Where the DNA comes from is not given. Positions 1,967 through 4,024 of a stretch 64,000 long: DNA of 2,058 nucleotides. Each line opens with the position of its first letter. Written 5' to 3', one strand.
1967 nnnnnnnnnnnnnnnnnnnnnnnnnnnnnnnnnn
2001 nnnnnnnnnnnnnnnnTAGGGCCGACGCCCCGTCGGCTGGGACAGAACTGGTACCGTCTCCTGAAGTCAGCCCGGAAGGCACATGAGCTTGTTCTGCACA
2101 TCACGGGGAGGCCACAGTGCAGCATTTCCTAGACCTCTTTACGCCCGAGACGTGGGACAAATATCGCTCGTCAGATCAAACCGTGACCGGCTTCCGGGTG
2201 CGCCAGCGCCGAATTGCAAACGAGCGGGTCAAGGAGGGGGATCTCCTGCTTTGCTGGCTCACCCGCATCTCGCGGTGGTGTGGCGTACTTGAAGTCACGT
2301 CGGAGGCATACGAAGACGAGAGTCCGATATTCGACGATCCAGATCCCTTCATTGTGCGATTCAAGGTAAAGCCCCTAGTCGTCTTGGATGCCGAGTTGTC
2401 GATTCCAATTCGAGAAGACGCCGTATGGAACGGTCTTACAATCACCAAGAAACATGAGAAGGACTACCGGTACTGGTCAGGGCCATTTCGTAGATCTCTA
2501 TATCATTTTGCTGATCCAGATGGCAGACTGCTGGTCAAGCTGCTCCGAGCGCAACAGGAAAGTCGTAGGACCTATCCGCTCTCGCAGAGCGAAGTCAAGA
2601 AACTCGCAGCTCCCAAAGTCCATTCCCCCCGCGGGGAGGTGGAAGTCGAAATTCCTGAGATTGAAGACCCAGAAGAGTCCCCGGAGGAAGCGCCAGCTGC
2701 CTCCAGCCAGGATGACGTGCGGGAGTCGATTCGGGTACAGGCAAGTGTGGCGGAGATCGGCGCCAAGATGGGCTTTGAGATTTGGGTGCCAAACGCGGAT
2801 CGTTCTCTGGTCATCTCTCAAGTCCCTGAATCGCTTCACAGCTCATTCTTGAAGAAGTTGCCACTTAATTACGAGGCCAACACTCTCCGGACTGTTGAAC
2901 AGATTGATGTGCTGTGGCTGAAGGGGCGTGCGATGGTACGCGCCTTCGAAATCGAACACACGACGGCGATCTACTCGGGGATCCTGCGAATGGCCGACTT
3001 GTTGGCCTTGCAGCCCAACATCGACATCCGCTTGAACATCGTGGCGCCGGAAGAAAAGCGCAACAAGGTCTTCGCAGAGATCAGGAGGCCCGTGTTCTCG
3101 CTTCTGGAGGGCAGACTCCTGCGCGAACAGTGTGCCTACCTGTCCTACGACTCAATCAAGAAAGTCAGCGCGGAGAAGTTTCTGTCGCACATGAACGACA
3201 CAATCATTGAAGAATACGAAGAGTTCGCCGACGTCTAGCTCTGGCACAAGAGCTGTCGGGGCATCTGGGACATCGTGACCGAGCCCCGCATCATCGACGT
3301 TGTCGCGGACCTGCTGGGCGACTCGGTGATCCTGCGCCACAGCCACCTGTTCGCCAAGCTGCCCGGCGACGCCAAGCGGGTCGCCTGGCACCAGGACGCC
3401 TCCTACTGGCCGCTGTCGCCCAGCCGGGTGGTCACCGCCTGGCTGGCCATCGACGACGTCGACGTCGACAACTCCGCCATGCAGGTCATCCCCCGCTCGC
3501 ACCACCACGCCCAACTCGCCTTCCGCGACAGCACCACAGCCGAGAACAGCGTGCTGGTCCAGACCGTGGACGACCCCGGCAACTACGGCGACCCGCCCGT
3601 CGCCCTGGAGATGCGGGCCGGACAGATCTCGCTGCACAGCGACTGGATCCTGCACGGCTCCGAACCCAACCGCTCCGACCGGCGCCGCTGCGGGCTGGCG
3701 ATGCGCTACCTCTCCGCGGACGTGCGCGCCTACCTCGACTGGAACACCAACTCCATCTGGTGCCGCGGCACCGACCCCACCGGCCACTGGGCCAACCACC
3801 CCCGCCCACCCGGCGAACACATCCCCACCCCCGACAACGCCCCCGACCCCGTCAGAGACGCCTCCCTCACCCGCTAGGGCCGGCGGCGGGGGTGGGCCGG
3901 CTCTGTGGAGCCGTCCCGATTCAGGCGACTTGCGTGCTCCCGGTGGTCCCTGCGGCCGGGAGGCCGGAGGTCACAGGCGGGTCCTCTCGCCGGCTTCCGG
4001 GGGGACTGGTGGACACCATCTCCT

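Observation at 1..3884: Mosaic same-strand gene string: MTase tail, low-GC DUF4238, PhyH dioxygenase, low-GC EVE-nuclease, second PhyH 3' copy (candidate composite DNA-modification/defence locus)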

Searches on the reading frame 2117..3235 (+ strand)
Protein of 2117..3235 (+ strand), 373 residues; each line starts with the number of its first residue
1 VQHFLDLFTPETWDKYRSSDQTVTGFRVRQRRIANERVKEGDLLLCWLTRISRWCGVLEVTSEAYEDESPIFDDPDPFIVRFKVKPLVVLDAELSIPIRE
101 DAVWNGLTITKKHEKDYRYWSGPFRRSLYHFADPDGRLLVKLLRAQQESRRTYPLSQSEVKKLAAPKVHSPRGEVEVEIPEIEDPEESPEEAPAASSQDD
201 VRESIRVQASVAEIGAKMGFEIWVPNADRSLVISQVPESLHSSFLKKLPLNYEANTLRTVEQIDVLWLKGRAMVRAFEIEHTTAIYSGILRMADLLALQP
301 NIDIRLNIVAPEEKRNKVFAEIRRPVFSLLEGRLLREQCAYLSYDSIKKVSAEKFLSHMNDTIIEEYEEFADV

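Call 5: search_protein_families(library=pfam, proteins=[window:2117-3235:+], max_evalue=0.1)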
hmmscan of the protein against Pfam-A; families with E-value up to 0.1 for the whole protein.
window:2117-3235:+ (373 aa): 1 family
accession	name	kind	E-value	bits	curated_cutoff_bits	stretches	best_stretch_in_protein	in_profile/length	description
PF01878.24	EVE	-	1e-05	26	23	1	12-109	13-123/145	EVE domain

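Call 6: search_protein_families(library=padloc, proteins=[window:2117-3235:+], max_evalue=0.1)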
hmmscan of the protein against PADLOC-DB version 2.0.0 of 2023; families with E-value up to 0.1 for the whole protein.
window:2117-3235:+ (373 aa): 1 family
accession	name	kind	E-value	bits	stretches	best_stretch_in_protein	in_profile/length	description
PDLC03534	REase_II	-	1.7e-14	51.7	1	200-334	174-314/351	Type II restriction enzyme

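Call 8: find_encoding_contigs(protein=window:2117-3235:+, flank=10000, max_places=6)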
Protein window:2117-3235:+ (373 aa): 2 contigs read that carry it; 2 places shown.
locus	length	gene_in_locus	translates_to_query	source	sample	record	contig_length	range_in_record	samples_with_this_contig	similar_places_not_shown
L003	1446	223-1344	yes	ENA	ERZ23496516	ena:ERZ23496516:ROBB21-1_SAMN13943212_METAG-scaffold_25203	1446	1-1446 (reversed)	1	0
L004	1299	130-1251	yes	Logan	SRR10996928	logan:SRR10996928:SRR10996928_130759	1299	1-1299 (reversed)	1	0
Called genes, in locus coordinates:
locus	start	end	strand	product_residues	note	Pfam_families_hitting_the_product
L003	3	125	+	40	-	?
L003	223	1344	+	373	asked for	PF01878:EVE (weak), PF27126:NmeDI_C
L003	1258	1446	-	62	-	?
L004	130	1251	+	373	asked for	PF01878:EVE (weak), PF27126:NmeDI_C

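Call 12: find_homologous_proteins(query=window:2117-3235:+, max_evalue=0.00001)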
Query window:2117-3235:+ (373 aa): 5124 proteins with E <= 0.00001 among 8000 candidates; the best 120 are listed.
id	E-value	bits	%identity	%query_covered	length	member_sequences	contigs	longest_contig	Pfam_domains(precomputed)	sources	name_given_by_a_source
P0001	5.9e-246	833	100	100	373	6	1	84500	PF01878.25,PF27126.1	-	-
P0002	9.0e-220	747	90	100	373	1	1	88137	PF27126.1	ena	-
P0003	9.1e-186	635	75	100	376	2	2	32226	PF27126.1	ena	-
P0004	1.1e-180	619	74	100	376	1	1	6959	PF27126.1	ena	-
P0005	1.9e-175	601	73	100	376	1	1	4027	PF27126.1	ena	-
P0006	1.2e-161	556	66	100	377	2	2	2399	PF27126.1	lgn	-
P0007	5.4e-159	547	65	100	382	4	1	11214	PF27126.1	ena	-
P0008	3.6e-149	515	63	100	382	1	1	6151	PF27126.1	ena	-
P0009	6.4e-143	494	60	100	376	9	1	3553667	PF01878.25,PF27126.1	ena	-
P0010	2.5e-142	493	61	100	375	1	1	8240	PF27126.1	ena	-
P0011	6.5e-142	491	66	91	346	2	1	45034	PF27126.1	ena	-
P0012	3.9e-141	489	61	100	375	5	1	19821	PF27126.1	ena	-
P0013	4.6e-141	488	60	100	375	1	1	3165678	PF27126.1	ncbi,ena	-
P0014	5.9e-141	488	59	100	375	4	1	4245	PF27126.1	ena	-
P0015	7.2e-141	488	58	100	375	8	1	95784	PF27126.1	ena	-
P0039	8.0e-139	481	60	100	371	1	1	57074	PF27126.1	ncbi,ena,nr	ncbi:MAG: hypothetical protein OXH85_10715 [Truepera sp.]|nr:hypothetical protein [Truepera sp.]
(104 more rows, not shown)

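Call 13: find_encoding_contigs(protein=P0002, flank=10000, max_places=4)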
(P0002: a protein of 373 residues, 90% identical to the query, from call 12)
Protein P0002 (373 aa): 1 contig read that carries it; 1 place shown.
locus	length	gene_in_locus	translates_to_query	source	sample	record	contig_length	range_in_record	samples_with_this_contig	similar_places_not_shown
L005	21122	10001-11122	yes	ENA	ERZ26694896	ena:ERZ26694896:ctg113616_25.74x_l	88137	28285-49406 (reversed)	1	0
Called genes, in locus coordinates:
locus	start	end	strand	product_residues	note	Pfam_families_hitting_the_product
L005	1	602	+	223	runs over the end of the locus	PF04851:ResIII, PF00270:DEAD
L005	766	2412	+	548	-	PF13307:Helicase_C_2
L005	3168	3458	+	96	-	PF05721:PhyH (faint)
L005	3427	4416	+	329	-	PF04227:Indigoidine_A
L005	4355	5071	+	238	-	PF00294:PfkB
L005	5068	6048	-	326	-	PF00962:A_deaminase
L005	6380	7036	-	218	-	PF13707:RloB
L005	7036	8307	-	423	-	PF13175:AAA_15 (faint), PF02463:SMC_N (faint), PF13476:AAA_23 (weak), PF13304:AAA_21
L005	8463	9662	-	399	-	-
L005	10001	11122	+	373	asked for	PF27126:NmeDI_C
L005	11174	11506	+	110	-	PF05721:PhyH (weak)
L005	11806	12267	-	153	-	-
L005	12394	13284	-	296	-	-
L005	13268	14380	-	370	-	PF09339:HTH_IclR (faint), PF13545:HTH_Crp_2 (weak), PF12802:MarR_2 (weak)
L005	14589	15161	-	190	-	-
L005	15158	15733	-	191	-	PF12358:DUF3644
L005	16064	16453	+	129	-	PF05721:PhyH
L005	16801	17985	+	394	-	PF02463:SMC_N (faint), PF13175:AAA_15 (weak), PF13476:AAA_23 (weak), PF13304:AAA_21, PF13175:AAA_15 (weak)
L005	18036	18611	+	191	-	PF14103:DUF4276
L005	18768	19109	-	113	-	PF10049:DUF2283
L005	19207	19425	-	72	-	-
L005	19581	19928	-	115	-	PF13744:HTH_37 (weak), PF13560:HTH_31 (weak)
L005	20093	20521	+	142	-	PF05721:PhyH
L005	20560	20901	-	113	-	PF10049:DUF2283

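Call 14: find_encoding_contigs(protein=P0003, flank=10000, max_places=4)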
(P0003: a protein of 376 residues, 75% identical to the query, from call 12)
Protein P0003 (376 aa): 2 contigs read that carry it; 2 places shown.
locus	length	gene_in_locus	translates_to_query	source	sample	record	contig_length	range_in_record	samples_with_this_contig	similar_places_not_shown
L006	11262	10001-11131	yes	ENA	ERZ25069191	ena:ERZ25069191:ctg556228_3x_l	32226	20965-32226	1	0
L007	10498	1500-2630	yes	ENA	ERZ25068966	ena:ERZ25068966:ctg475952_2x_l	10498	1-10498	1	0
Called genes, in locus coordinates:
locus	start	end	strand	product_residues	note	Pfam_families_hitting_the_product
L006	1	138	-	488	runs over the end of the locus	-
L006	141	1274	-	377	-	-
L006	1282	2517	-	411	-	-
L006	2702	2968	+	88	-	-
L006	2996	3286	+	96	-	-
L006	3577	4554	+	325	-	PF18144:SMODS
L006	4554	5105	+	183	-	-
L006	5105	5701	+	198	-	-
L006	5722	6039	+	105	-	PF05721:PhyH (weak)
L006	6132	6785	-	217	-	PF13707:RloB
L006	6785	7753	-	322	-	PF13304:AAA_21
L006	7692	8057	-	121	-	PF13304:AAA_21, PF13476:AAA_23 (weak)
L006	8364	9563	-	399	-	-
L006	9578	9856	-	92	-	-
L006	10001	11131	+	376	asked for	PF27126:NmeDI_C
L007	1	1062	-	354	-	?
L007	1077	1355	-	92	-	-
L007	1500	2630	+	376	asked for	PF27126:NmeDI_C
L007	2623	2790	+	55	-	-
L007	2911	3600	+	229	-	PF05721:PhyH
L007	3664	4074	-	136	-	PF13744:HTH_37 (weak)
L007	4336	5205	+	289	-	PF05721:PhyH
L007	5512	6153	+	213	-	-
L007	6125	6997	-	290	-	-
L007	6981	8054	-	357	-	PF09339:HTH_IclR (weak), PF13545:HTH_Crp_2 (weak), PF12802:MarR_2 (weak)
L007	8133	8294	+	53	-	-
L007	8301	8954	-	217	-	PF13707:RloB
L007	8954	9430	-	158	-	PF13304:AAA_21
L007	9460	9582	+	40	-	-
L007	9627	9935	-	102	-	-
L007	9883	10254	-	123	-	-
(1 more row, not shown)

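Call 44: search_solved_structures(query=window:2117-3235:+, max_evalue=1)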
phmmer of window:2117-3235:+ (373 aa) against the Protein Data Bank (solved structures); distinct sequences matched with E-value up to 1: 2.
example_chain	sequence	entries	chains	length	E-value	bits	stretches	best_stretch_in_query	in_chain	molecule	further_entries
1ji4_A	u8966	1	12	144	0.04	16.4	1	47-137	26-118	NEUTROPHIL-ACTIVATING PROTEIN A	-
4evd_A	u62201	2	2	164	0.27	13.7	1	47-137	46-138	Neutrophil-activating protein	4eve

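Call 62: predict_structure(alignment_id=A4)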
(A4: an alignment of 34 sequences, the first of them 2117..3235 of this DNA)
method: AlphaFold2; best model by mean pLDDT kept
length: 373 residues; sequences in the alignment: 34
mean_pLDDT: 73.1   pTM: 0.51
mean pLDDT of the five models: 73.1, 71.9, 70.7, 66.7, 61.9
residues with pLDDT >= 90: 80; 70-90: 169; 50-70: 67; < 50: 57
segments of 3 or more residues with pLDDT < 50: 166-201, 331-333, 358-373
pLDDT, mean of each block of 10 residues (from residue 1): 88 83 81 88 91 94 87 65 96 93 92 77 77 97 95 85 47 30 25 31 79 82 83 89 79 65 77 74 71 65 73 77 62 57 74 58 32 24
secondary structure, 60 per line:
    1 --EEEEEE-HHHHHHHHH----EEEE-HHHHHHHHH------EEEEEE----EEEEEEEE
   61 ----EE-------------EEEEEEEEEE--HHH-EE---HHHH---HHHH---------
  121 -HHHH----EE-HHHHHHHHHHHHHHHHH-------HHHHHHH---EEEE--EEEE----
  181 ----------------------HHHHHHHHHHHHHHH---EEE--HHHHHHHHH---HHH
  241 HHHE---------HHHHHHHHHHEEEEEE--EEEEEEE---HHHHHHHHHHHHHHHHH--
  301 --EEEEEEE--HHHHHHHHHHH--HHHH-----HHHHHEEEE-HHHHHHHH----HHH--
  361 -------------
elements in order: E3-8 H10-18 E23-26 H28-36 E43-48 E53-60 E80-89 H101-104 H108-111 H122-125 H133-149 H157-163 E167-170 E173-176 H203-217 E221-223 H226-234 H238-243 H254-263 E264-269 E272-278 H282-298 E303-309 H312-322 H325-328 H334-338 E339-342 H344-351

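Call 65: fold_search(model_id=the predicted structure, library=pdb)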
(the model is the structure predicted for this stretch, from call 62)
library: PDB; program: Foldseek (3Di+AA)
matches with E <= 10: 793; with E <= 0.001: 77
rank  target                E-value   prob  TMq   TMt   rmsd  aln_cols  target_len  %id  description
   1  1wmm                  2.1e-08  1.00  0.31  0.77   3.5       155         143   25  Crystal structure of PH1033 from Pyrococcus horikoshii Ot3 (released 2005-08-23)
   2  2hd9                  6.4e-08  1.00  0.31  0.75   3.9       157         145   25  Crystal structure of PH1033 from Pyrococcus horikoshii OT3 (released 2006-12-20)
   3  7z4u_B                6.2e-06  1.00  0.28  0.63   4.5       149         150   14  Crystal structure of YTHDF2 with compound YLI_DF_028 (released 2022-03-16)
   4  7r5w_B                8.4e-06  1.00  0.28  0.63   4.5       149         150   14  Crystal structure of YTHDF2 with compound YLI_DF_029 (released 2022-03-16)
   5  4rdn_B                1.1e-05  1.00  0.29  0.66   4.2       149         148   14  Structure of YTH-YTHDF2 in complex with m6A (released 2014-12-24)
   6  7r5w_A                1.1e-05  1.00  0.29  0.65   4.2       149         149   14  Crystal structure of YTHDF2 with compound YLI_DF_029 (released 2022-03-16)
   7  9qem_A                1.5e-05  1.00  0.29  0.69   4.1       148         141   16  Crystal structure of YTHDF2 in complex with compound 3 (AI-DF2-11) (released 2025-07-09)
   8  4wqn_A                1.8e-05  1.00  0.28  0.63   4.5       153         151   14  Crystal structure of N6-methyladenosine RNA reader YTHDF2 (released 2014-11-19)
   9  7yx6_A                2.0e-05  1.00  0.29  0.65   4.3       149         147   15  Crystal structure of YTHDF2 with compound YLI_DF_027 (released 2022-02-23)
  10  7z8w_A                2.6e-05  1.00  0.27  0.62   4.8       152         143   15  Crystal structure of YTHDF2 with compound YLI_DC1_018 (released 2022-03-30)
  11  9qem_B                3.1e-05  1.00  0.29  0.64   4.3       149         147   15  Crystal structure of YTHDF2 in complex with compound 3 (AI-DF2-11) (released 2025-07-09)
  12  7z8w_B                3.7e-05  1.00  0.29  0.64   4.2       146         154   14  Crystal structure of YTHDF2 with compound YLI_DC1_018 (released 2022-03-30)
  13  7ywb_A                3.9e-05  1.00  0.29  0.64   4.2       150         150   15  Crystal structure of YTHDF2 in complex with N6-Methyladenine (released 2022-03-16)
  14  4rdo_C                3.9e-05  1.00  0.28  0.61   4.5       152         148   15  Structure of YTH-YTHDF2 in the free state (released 2014-12-24)
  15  4rcm_A                4.2e-05  1.00  0.29  0.61   3.9       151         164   16  Crystal structure of the Pho92 YTH domain in complex with m6A (released 2014-11-19)
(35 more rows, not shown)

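Call 75: search_protein_families(library=pfam, proteins=[L005:8466-9662:-], max_evalue=0.001)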
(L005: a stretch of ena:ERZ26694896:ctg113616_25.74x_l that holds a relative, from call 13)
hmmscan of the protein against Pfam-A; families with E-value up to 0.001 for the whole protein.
L005:8466-9662:- (399 aa): 0 families

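Call 77: find_encoding_contigs(protein=P0013, flank=6000, max_places=2)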
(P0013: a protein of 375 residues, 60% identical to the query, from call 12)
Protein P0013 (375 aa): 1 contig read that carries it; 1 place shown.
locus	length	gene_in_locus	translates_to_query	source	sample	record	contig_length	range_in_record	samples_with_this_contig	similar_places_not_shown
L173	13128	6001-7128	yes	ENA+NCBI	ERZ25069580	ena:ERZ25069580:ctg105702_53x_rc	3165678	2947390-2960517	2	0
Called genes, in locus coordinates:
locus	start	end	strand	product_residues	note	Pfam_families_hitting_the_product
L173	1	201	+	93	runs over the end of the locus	-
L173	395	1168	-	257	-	PF22558:REase-ARP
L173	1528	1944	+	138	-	PF13384:HTH_23 (faint), PF12802:MarR_2 (faint), PF01726:LexA_DNA_bind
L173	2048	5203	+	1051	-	PF02811:PHP, PF07733:DNA_pol3_alpha, PF17657:DNA_pol3_finger, PF14579:HHH_6, PF01336:tRNA_anti-codon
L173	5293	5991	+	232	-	PF02586:SRAP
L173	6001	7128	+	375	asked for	PF27126:NmeDI_C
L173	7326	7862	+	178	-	-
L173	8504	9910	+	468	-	PF00089:Trypsin, PF13365:Trypsin_2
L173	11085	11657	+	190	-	-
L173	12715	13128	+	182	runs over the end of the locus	-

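Call 78: find_encoding_contigs(protein=P0039, flank=6000, max_places=2)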
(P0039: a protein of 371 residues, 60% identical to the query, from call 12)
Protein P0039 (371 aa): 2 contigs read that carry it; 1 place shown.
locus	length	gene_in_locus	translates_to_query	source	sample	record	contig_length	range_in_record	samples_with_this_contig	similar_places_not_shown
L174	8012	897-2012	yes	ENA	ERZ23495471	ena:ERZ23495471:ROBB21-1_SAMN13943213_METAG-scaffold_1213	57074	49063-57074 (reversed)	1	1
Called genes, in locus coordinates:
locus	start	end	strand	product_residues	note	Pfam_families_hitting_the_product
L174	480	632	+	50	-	-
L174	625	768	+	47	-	-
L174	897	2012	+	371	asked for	PF27126:NmeDI_C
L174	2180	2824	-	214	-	-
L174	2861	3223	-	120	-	-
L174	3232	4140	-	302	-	PF12911:OppC_N, PF00528:BPD_transp_1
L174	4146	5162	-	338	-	PF19300:BPD_transp_1_N (weak), PF00528:BPD_transp_1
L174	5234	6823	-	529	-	PF00496:SBP_bac_5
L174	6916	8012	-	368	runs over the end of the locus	PF01321:Creatinase_N, PF00557:Peptidase_M24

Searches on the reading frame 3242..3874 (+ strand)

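Call 5: search_protein_families(library=pfam, proteins=[window:3242-3874:+], max_evalue=0.1)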
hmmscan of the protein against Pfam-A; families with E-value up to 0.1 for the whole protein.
window:3242-3874:+ (211 aa): 2 families
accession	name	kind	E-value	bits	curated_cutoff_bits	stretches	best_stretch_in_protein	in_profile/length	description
PF05721.19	PhyH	-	8.5e-26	92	22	1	9-149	62-211/213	Phytanoyl-CoA dioxygenase (PhyH)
PF13667.11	ThiC-associated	-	0.034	14.4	27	1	97-138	35-76/81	ThiC-associated domain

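Call 6: search_protein_families(library=padloc, proteins=[window:3242-3874:+], max_evalue=0.1)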
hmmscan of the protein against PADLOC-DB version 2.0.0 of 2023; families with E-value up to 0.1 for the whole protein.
window:3242-3874:+ (211 aa): 0 families
